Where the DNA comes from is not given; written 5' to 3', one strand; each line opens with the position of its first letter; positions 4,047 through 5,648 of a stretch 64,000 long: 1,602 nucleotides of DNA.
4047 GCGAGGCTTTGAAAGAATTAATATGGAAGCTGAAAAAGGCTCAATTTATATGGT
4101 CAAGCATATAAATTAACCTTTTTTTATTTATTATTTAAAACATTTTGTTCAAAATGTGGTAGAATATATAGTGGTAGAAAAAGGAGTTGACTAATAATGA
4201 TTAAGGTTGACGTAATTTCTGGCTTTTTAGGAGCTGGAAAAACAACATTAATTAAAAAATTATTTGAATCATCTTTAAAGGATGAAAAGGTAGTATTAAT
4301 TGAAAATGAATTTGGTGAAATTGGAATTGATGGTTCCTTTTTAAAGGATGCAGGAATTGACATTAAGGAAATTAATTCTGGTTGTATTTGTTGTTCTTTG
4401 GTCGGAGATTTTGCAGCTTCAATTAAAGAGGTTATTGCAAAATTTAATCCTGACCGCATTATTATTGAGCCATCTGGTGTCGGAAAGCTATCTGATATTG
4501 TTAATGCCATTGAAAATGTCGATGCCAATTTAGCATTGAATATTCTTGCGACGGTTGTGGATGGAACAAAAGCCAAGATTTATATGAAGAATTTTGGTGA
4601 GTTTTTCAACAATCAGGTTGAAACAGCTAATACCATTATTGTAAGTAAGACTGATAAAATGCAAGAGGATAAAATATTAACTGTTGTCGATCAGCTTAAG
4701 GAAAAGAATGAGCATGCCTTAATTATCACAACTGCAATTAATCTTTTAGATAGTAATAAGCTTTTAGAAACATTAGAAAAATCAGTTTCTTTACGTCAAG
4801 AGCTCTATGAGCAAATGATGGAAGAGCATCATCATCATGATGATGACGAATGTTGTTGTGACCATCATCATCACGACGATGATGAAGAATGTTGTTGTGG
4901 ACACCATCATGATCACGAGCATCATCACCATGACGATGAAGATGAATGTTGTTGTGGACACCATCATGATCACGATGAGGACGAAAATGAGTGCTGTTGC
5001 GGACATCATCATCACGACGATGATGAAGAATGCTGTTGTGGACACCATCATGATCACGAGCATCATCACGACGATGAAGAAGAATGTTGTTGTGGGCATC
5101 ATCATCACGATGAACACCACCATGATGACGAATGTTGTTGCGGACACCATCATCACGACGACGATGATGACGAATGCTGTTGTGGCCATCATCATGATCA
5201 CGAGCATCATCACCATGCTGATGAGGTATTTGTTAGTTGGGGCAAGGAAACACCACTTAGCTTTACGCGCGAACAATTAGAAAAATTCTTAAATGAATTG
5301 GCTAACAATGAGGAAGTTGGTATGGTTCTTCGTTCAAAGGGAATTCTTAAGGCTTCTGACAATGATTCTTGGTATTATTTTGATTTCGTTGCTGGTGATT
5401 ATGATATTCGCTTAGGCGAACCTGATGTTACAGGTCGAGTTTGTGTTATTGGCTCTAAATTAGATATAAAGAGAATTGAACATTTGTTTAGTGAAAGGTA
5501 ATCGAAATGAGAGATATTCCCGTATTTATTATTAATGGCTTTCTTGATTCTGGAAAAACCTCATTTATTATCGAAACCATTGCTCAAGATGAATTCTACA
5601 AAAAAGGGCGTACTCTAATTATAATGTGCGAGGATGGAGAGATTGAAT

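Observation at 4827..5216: COG0523 GTPase with an eight-fold E-CCC-G-HHH(H)-D/E array (24 Cys in triplets inside a 130-aa His/Asp tract)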

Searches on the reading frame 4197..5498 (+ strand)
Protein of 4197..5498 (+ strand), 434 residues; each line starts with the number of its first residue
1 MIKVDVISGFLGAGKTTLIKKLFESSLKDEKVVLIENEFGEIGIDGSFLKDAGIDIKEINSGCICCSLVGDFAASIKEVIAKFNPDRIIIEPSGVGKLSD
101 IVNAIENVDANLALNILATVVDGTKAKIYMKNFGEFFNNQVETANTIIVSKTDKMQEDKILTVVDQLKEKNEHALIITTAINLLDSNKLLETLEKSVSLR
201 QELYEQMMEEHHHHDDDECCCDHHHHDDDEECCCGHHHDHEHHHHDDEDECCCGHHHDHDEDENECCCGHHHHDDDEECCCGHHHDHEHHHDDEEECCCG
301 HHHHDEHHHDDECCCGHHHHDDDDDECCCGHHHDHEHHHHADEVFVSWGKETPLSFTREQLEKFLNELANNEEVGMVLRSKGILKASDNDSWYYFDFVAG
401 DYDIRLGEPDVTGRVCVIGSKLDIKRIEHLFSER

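Call 3: search_protein_families(library=pfam, proteins=[window:4197-5498:+], max_evalue=0.01)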
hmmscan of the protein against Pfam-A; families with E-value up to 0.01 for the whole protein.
window:4197-5498:+ (434 aa): 4 families
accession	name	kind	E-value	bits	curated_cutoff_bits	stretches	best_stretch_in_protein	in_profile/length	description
PF02492.25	cobW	-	9.1e-37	126.8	20.7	1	4-174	2-176/180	CobW/HypB/UreG, nucleotide-binding domain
PF07683.19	CobW_C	-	9.2e-09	35.5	22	1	347-432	3-91/94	Cobalamin synthesis protein cobW C-terminal domain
PF20720.3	nSTAND3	-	0.0015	18.7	27.2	0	6-35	21-51/155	Novel STAND NTPase 3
PF10662.15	PduV-EutP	-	0.0027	18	21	0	7-50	6-49/143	Ethanolamine utilisation - propanediol utilisation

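Call 4: search_protein_families(library=ncbifam, proteins=[window:4197-5498:+], max_evalue=0.01)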
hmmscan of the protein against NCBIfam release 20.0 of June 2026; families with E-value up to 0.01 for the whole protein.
window:4197-5498:+ (434 aa): 7 families
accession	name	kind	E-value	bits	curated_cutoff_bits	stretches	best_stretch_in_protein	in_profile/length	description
NF041053.1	CobW_rel_Se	equivalog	1.6e-27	96.4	180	1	3-179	2-181/195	CobW-related selenoprotein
TIGR02475.1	CobW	equivalog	1.1e-24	86.9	332.1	2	2-124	4-134/342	cobalamin biosynthesis protein CobW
NF008578.0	PRK11537.1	equivalog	3.1e-24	85.8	361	1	2-192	4-198/318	GTPase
NF038288.1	chaper_GTP_ZigA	equivalog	3.3e-20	72.3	600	2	4-105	3-110/390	zinc metallochaperone GTPase ZigA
TIGR00073.1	hypB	equivalog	0.00038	20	121.2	1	5-181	34-197/217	hydrogenase nickel incorporation protein HypB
TIGR03819.1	heli_sec_ATPase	hypoth_equivalog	0.0039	16.4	373.15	1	6-37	182-213/340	TadA family conjugal transfer-associated ATPase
NF000908.1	PRK00089.1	equivalog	0.0051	16.1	237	1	114-207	83-177/291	GTPase Era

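Call 6: find_homologous_proteins(query=window:4197-5498:+, max_evalue=0.00001)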
Query window:4197-5498:+ (434 aa): 8000 proteins with E <= 0.00001 among 8000 candidates; the best 120 are listed.
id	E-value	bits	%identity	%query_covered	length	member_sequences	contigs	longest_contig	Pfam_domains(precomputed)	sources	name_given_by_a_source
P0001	2.2e-210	718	83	100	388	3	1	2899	PF02492.26,PF07683.20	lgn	-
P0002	7.3e-210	716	72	48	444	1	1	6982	PF02492.26,PF07683.20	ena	-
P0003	2.9e-204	697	72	100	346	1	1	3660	PF02492.26,PF07683.20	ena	-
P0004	3.7e-203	694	72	100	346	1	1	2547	PF02492.26,PF07683.20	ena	-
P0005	3.5e-194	664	-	-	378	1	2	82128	PF02492.26,PF07683.20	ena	-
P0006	3.2e-192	658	-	-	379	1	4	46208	PF02492.26,PF07683.20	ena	-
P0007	9.6e-191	653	73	48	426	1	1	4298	PF02492.26,PF07683.20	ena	-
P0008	1.6e-189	649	65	57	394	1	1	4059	PF02492.26,PF07683.20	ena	-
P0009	4.4e-188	644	55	100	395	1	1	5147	PF02492.26,PF07683.20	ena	-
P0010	2.3e-186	638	73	48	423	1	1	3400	PF02492.26,PF07683.20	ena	-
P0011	4.8e-184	631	55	100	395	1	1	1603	PF02492.26,PF07683.20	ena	-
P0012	1.7e-183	629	66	55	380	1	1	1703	PF02492.26,PF07683.20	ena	-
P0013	2.1e-183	629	66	55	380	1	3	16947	PF02492.26,PF07683.20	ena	-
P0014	3.2e-183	628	58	64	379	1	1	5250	PF02492.26,PF07683.20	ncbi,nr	ncbi:MAG: GTP-binding protein [Erysipelotrichaceae bacterium]|nr:GTP-binding protein [Erysipelotrich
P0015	5.2e-183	627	73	48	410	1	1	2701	PF02492.26,PF07683.20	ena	-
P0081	5.3e-172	591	73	48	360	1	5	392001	PF02492.26,PF07683.20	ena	-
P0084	6.9e-172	591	70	48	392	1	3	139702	PF02492.26,PF07683.20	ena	-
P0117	3.5e-169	582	64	64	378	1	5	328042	PF02492.26,PF07683.20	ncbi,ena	-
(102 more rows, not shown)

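Call 10: find_encoding_contigs(protein=window:4197-5498:+, flank=10000, max_places=4)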
Protein window:4197-5498:+ (434 aa): no gene with exactly this product is on record in the collection.

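Call 12: find_encoding_contigs(protein=P0081, flank=8000, max_places=3)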
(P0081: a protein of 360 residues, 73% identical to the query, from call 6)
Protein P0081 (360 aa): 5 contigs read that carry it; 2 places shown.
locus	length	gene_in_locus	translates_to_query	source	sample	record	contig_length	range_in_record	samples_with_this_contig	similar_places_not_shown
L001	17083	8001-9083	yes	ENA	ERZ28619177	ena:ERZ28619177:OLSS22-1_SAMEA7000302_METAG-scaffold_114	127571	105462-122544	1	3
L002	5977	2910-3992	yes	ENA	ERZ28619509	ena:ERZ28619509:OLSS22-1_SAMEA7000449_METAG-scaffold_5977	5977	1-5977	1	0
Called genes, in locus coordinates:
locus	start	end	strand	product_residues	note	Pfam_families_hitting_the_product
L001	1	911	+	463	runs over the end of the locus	PF01637:ATPase_2, PF13173:AAA_14 (faint), PF13401:AAA_22 (weak), PF03008:DUF234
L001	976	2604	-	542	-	PF13320:GH123_cat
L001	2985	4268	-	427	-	PF01553:Acyltransferase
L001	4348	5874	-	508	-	PF00291:PALP, PF00132:Hexapep (faint), PF25087:GMPPB_C (faint)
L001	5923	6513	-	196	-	PF01381:HTH_3, PF12844:HTH_19, PF13560:HTH_31 (faint)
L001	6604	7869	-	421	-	PF01408:GFO_IDH_MocA, PF02894:GFO_IDH_MocA_C, PF22725:GFO_IDH_MocA_C3 (weak)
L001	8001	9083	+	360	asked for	PF02492:cobW, PF07683:CobW_C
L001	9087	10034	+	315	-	PF21537:DUF1980_C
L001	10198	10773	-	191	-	PF19776:DUF6262 (weak)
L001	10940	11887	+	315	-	PF00005:ABC_tran, PF13304:AAA_21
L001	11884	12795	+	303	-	PF00005:ABC_tran, PF13304:AAA_21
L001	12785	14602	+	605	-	PF12679:ABC2_membrane_2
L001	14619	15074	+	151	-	-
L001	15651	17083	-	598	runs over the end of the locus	PF00005:ABC_tran, PF02463:SMC_N (faint), PF13304:AAA_21 (faint)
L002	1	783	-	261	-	?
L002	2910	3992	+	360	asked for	PF02492:cobW, PF07683:CobW_C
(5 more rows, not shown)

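Call 13: find_encoding_contigs(protein=P0117, flank=8000, max_places=3)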
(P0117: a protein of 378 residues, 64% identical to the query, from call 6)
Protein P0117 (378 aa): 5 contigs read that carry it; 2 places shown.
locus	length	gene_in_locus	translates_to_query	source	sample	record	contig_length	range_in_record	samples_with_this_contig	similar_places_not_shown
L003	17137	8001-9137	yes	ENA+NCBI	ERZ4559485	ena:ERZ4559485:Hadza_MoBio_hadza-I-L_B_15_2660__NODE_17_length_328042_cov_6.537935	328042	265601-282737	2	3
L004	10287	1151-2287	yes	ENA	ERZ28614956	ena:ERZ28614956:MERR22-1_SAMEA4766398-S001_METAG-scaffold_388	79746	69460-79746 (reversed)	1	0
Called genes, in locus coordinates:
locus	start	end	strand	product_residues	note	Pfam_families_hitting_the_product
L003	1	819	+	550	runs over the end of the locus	PF00005:ABC_tran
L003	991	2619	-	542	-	PF13320:GH123_cat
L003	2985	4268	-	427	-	PF01553:Acyltransferase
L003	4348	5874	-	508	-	PF00291:PALP, PF25087:GMPPB_C (faint), PF00132:Hexapep (weak)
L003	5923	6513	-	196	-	PF01381:HTH_3, PF12844:HTH_19, PF13560:HTH_31 (faint)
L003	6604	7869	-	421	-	PF01408:GFO_IDH_MocA, PF02894:GFO_IDH_MocA_C, PF22725:GFO_IDH_MocA_C3 (weak)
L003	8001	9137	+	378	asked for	PF02492:cobW, PF07683:CobW_C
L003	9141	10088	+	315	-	PF21537:DUF1980_C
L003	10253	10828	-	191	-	PF19776:DUF6262 (weak)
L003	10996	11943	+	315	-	PF00005:ABC_tran, PF13304:AAA_21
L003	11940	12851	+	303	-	PF00005:ABC_tran, PF13304:AAA_21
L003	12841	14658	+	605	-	PF12679:ABC2_membrane_2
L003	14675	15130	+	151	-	-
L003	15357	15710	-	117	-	-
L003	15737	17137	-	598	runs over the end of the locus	PF00005:ABC_tran, PF02463:SMC_N (faint), PF13304:AAA_21 (faint)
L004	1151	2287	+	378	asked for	PF02492:cobW, PF07683:CobW_C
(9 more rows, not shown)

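Call 14: find_encoding_contigs(protein=P0084, flank=8000, max_places=2)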
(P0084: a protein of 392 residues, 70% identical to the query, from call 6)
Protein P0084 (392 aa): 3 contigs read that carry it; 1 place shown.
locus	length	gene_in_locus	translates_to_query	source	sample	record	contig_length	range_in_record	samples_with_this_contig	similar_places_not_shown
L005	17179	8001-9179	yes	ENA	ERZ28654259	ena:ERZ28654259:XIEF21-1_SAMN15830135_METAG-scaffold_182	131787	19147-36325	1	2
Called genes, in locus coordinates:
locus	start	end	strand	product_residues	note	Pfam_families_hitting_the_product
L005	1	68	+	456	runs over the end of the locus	-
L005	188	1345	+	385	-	PF00155:Aminotran_1_2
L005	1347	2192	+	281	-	PF01171:ATP_bind_3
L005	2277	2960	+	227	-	PF08713:DNA_alkylation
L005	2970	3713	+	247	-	PF02540:NAD_synthase, PF03054:tRNA_Me_trans (weak)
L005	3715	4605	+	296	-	PF10609:ParA, PF13614:AAA_31 (faint), PF01656:CbiA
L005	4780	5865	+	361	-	PF11187:Mbeg1-like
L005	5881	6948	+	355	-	PF13303:PTS_EIIC_2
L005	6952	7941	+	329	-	-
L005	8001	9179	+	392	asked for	PF02492:cobW, PF07683:CobW_C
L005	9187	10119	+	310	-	PF02492:cobW, PF21537:DUF1980_C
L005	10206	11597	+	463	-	-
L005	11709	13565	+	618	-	PF05960:DUF885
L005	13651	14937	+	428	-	PF05697:Trigger_N, PF00254:FKBP_C, PF05698:Trigger_C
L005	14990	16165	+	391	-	PF06689:zf-C4_ClpX (faint), PF00493:MCM (weak), PF01078:Mg_chelatase (faint), PF00004:AAA, PF07724:AAA_2, PF10431:ClpB_D2-small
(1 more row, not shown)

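Call 24: find_related_loci(query=window:4197-5498:+, collection=genome_contigs, flank=6000)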
Query window:4197-5498:+ (434 aa) in genome_contigs; peptide patterns used: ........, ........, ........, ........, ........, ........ (x = any residue, [..] = any of these).
600 stretches matched a pattern (row limit reached: there are more); 578 encode a relative of the query (tblastn E <= 1e-3); the best 80 are kept; 80 distinct loci.
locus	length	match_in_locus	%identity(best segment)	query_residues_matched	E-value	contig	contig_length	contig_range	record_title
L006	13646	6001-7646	56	1-434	4e-121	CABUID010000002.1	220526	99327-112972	MAG TPA_asm: uncultured Firmicutes bacterium isolate MGYG-HGUT-04029 genome assembly, contig: GUT_GENOME254219_2, whole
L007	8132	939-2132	52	1-434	7e-112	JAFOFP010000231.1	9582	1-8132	MAG: Lachnospiraceae bacterium isolate RGIG423 Dairy_cattle_Colon.Co__c3397983, whole genome shotgun sequence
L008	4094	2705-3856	47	1-431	9e-112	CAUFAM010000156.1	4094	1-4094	MAG TPA_asm: uncultured Oscillospiraceae bacterium isolate ERR10149235_bin.12_MetaWRAP_v1.3_MAG genome assembly, contig:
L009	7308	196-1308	45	1-433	3e-108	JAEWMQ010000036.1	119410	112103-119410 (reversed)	MAG: Bacillota bacterium isolate OH_PDB_141 k127_1259957, whole genome shotgun sequence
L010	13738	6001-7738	53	1-432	6e-107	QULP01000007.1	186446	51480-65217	Firmicutes bacterium OM04-13BH OM04-13BH.Scaf7, whole genome shotgun sequence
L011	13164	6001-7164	46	1-431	3e-105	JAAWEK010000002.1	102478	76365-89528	MAG: Lachnospiraceae bacterium isolate ABMPRH_278_1 k141_74115, whole genome shotgun sequence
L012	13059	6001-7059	47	1-431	3e-103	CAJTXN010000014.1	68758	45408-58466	MAG TPA_asm: uncultured Lachnospiraceae bacterium isolate MGBC121271 genome assembly, contig: MGBC121271.14, whole genom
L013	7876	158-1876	53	2-432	3e-103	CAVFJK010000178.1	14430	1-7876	Ruminococcus bicirculans (ex Wegman et al. 2014) isolate H07615-L1_cleanbin_000065 genome assembly, contig: Spades_H0761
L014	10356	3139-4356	50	1-431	8e-103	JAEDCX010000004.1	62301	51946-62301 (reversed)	MAG: Lachnospiraceae bacterium isolate MAG017 NODE_286_length_62301_cov_7.079587, whole genome shotgun sequence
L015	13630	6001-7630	50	1-432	2e-101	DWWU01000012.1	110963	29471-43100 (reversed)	MAG TPA_asm: Candidatus Fusicatenibacter intestinigallinarum isolate CHK185-5351 CHK185__C75259_L110963_SAMEA5754829, wh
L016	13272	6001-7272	53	1-432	5e-100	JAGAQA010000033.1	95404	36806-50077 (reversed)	MAG: Oscillospiraceae bacterium isolate RGIG8669 Water_deer_Colon-1__c193186, whole genome shotgun sequence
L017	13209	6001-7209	50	3-431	4e-100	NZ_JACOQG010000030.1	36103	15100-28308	Blautia difficilis strain M29 M30_ctg030, whole genome shotgun sequence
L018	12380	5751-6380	75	1-210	2e-97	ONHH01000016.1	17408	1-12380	uncultured Firmicutes bacterium isolate RUG293 genome assembly, contig: k87_3321335, whole genome shotgun sequence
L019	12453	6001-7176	48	1-431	4e-97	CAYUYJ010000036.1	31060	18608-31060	MAG TPA_asm: uncultured Lachnospiraceae bacterium isolate SRP313737_co1_97 genome assembly, contig: NODE_2332_length_310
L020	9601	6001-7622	47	1-422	5e-97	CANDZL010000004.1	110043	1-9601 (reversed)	MAG TPA_asm: uncultured Hungatella sp. isolate SRR18439530_bin.9_metawrap_v1.3_MAG genome assembly, contig: NODE.35_leng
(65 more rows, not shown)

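Call 30: find_encoding_contigs(protein=P0001, flank=5000, max_places=2)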
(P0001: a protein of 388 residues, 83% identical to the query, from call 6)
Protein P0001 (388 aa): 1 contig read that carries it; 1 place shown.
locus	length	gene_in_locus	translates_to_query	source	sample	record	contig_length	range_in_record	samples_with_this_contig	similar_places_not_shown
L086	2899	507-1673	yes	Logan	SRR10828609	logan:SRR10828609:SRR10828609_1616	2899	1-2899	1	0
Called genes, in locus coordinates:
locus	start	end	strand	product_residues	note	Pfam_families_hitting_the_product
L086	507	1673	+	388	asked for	PF02492:cobW, PF07683:CobW_C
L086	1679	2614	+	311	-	PF02492:cobW, PF21537:DUF1980_C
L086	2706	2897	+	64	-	?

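Call 31: find_encoding_contigs(protein=P0003, flank=5000, max_places=2)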
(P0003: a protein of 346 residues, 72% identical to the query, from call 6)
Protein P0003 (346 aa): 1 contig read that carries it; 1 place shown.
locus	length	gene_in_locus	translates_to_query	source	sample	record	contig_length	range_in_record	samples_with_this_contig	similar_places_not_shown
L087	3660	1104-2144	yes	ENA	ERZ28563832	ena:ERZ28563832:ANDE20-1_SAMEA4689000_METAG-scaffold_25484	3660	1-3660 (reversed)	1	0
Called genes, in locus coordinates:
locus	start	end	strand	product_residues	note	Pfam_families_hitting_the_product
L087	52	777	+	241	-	PF02645:DegV, PF13684:FakA-like_C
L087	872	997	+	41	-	-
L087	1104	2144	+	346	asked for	PF02492:cobW, PF07683:CobW_C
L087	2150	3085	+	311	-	PF02492:cobW (weak), PF21537:DUF1980_C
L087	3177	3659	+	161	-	?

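Call 37: search_protein_families(library=pfam, alignment_id=A1, max_evalue=0.00001)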
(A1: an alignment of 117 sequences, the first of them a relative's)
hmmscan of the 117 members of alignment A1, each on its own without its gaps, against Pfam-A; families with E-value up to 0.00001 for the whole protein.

A. member 1, L006:4973-5875:- (301 aa): 1 family
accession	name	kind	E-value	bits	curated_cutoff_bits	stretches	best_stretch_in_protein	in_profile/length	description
PF08902.16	DUF1848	-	1.2e-94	317.4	30.5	1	2-259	1-262/262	Domain of unknown function (DUF1848)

B. families by the number of members that match (of 117 scanned): 146 families (the first 25 are shown)
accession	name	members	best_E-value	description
PF01195.25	Pept_tRNA_hydro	6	9.6e-74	Peptidyl-tRNA hydrolase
PF06541.16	ABC_trans_CmpB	5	3e-49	Putative ABC-transporter type IV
PF17820.7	PDZ_6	4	6.5e-11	PDZ domain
PF00005.33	ABC_tran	3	9.1e-39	ABC transporter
PF03816.19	LytR_cpsA_psr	3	6.8e-37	LytR_cpsA_psr family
PF03572.23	Peptidase_S41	3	2.4e-33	Peptidase family S41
PF00155.27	Aminotran_1_2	3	2.5e-32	Aminotransferase class I and II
PF00395.25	SLH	3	9.2e-28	S-layer homology domain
PF13304.12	AAA_21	3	7.9e-13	AAA domain, putative AbiEii toxin, Type IV TA system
PF13180.12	PDZ_2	3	5.1e-12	PDZ domain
PF02463.25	SMC_N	3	6.4e-09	RecF/RecN/SMC N terminal domain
PF00595.29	PDZ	3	9.6e-08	PDZ domain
PF01008.23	IF-2B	2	2.5e-78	Initiation factor 2 subunit family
PF03372.29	Exo_endo_phos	2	3.4e-36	Endonuclease/Exonuclease/phosphatase family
PF00072.30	Response_reg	2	2.2e-17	Response regulator receiver domain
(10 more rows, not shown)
